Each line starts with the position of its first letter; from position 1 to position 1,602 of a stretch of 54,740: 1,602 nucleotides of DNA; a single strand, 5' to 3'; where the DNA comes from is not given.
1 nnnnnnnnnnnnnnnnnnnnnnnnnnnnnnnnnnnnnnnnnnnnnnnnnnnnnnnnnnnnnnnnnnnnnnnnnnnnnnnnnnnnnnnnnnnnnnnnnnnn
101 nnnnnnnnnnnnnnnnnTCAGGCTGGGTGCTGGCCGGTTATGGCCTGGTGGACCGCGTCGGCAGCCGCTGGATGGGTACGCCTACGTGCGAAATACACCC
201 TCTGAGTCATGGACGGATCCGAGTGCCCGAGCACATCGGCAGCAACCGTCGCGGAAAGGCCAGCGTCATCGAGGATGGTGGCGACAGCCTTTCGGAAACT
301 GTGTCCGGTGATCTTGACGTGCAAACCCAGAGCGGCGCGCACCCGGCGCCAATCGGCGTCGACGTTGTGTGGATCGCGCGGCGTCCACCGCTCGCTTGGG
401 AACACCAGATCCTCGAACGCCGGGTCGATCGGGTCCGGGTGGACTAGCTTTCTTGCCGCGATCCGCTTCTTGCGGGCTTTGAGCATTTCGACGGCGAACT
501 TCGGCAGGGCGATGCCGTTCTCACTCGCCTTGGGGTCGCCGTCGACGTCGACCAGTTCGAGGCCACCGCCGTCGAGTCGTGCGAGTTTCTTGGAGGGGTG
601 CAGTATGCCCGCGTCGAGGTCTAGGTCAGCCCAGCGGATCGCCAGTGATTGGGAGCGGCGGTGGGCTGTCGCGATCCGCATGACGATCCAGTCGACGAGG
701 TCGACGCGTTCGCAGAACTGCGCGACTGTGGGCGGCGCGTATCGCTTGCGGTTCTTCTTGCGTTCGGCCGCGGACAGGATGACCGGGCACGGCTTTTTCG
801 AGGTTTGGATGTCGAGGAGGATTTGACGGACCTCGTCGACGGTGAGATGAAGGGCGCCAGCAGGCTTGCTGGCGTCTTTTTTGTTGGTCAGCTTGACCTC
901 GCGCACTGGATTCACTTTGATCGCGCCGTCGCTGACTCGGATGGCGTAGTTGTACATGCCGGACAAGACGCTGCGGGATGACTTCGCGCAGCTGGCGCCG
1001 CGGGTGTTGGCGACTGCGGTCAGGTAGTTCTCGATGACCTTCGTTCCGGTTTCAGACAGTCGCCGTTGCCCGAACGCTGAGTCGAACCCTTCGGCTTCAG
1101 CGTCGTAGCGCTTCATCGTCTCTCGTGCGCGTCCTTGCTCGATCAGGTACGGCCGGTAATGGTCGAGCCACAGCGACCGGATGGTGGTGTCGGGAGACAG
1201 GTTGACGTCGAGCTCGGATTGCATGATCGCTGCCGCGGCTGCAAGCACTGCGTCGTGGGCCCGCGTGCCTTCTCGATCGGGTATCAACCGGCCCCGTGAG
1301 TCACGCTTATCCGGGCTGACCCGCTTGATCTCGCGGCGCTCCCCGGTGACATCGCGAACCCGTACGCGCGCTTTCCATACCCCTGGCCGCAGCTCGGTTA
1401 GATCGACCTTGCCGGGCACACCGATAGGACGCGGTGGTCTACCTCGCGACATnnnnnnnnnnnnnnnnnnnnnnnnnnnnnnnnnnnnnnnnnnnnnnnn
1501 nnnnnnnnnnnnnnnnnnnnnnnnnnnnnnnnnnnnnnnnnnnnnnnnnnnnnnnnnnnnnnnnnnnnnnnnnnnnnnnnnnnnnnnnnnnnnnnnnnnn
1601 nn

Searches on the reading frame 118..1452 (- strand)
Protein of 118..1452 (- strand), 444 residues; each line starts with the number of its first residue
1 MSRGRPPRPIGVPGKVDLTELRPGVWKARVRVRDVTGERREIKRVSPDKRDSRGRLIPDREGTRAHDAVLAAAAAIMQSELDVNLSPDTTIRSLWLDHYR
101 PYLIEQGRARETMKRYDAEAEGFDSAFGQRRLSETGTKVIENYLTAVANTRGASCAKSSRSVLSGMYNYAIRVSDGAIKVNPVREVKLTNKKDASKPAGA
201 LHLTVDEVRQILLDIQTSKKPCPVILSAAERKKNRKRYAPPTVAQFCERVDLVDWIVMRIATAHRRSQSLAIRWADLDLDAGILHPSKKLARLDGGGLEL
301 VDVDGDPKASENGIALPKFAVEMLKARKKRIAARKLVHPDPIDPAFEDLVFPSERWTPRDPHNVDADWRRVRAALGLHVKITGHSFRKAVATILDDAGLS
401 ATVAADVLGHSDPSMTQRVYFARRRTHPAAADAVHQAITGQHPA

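Call 3: search_protein_families(library=pfam, proteins=[window:118-1452:-], max_evalue=0.1)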
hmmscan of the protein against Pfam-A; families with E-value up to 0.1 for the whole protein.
window:118-1452:- (444 aa): 2 families
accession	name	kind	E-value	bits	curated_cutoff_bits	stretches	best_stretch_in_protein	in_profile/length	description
PF00589.27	Phage_integrase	-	4.7e-14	53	27.1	1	260-423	32-168/172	Phage integrase family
PF11917.13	DUF3435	-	0.0047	16.4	25.8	0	364-424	178-239/418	Protein of unknown function (DUF3435)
